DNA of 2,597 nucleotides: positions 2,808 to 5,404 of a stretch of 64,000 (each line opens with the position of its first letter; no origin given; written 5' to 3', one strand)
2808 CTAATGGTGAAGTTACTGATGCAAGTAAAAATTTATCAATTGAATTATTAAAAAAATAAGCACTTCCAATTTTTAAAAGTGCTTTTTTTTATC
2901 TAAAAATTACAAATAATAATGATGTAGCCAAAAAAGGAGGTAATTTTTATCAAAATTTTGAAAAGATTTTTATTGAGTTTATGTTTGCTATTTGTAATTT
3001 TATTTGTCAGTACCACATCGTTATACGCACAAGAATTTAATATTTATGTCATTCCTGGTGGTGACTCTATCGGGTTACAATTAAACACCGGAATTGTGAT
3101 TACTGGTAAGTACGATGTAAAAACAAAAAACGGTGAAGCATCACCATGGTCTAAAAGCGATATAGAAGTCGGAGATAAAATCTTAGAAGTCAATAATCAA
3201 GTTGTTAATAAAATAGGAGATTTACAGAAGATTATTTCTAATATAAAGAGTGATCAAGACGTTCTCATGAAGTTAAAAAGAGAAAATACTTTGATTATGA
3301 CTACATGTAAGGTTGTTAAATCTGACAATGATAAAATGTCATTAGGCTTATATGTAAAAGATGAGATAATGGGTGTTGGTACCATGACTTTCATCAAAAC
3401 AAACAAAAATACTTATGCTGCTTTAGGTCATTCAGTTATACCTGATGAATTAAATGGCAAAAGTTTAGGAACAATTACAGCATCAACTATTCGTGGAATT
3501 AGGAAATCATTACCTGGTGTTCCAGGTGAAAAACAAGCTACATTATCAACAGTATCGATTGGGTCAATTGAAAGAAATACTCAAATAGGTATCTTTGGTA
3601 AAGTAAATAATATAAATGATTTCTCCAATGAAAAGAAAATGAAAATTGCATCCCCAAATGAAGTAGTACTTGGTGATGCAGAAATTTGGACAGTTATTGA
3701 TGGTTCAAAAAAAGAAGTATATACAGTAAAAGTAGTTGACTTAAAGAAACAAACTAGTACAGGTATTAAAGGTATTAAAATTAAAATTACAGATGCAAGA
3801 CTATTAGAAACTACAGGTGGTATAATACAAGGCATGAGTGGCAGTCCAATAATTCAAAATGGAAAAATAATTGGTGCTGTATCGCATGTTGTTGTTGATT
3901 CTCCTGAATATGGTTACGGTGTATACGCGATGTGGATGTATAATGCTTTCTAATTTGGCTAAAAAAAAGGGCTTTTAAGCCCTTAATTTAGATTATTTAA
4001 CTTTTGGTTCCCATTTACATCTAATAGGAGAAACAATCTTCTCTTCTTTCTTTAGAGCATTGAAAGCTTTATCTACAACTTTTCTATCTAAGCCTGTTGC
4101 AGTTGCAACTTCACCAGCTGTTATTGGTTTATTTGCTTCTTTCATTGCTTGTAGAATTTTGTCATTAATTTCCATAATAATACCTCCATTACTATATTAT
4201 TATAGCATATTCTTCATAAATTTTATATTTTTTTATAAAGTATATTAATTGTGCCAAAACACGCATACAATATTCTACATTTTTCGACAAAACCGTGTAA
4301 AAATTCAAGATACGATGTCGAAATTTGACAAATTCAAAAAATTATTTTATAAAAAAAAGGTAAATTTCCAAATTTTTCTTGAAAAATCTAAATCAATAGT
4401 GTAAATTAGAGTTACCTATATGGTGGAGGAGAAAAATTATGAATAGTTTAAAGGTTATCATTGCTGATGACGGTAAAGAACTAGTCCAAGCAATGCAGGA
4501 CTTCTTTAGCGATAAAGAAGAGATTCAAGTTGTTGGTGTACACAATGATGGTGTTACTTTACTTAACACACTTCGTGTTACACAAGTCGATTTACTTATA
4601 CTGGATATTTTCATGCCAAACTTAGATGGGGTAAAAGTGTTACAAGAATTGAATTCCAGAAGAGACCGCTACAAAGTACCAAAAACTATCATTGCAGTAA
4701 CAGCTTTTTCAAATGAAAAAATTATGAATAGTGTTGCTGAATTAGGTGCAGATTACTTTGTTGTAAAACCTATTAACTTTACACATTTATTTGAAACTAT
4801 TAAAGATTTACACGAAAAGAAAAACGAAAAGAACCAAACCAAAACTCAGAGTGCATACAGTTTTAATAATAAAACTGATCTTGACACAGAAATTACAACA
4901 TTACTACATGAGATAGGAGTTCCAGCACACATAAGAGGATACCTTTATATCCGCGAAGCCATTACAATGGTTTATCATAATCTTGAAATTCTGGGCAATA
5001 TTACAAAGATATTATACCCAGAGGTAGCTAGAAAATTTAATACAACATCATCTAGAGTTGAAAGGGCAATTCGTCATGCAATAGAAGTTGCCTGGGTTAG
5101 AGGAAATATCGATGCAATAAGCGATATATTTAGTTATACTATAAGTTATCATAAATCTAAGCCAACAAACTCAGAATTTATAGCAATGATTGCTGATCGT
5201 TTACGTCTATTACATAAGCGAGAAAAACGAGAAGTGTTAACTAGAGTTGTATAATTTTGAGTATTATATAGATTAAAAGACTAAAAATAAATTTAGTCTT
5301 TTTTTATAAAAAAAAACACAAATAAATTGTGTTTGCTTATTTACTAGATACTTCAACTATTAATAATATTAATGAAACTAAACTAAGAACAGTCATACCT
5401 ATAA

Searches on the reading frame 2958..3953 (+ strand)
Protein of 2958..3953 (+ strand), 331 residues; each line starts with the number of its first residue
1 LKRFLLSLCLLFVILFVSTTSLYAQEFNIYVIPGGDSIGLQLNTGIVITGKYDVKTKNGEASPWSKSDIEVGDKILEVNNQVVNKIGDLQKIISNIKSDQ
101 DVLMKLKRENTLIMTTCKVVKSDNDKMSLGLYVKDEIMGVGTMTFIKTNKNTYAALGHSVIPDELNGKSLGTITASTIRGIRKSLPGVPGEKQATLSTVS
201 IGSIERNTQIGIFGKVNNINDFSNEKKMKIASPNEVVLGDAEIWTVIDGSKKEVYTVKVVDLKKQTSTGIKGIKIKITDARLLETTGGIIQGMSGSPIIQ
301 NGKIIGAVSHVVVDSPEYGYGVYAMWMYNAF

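Call 66: search_protein_families(library=pfam, proteins=[window:2958-3953:+])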
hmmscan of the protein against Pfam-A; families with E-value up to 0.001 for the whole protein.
window:2958-3953:+ (331 aa): 4 families
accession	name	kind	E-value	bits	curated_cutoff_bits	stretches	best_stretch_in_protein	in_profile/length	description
PF05580.18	Peptidase_S55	-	2e-63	214.6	25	1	126-328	2-210/210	SpoIVB peptidase S55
PF13180.12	PDZ_2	-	1.7e-07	31.9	27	1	60-116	21-77/80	PDZ domain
PF17820.7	PDZ_6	-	6.7e-05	23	27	1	68-108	15-54/54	PDZ domain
PF00595.29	PDZ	-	0.00037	21.2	23.2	1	66-104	40-78/81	PDZ domain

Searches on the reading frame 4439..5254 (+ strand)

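Call 66: search_protein_families(library=pfam, proteins=[window:4439-5254:+])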
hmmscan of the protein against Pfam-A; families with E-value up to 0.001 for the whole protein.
window:4439-5254:+ (271 aa): 2 families
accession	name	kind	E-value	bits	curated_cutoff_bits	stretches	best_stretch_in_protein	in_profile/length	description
PF08769.17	Spo0A_C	-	2.7e-42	143.4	25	1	152-255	1-104/104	Sporulation initiation factor Spo0A C terminal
PF00072.30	Response_reg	-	2e-21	76.7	30.2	1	6-121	1-110/111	Response regulator receiver domain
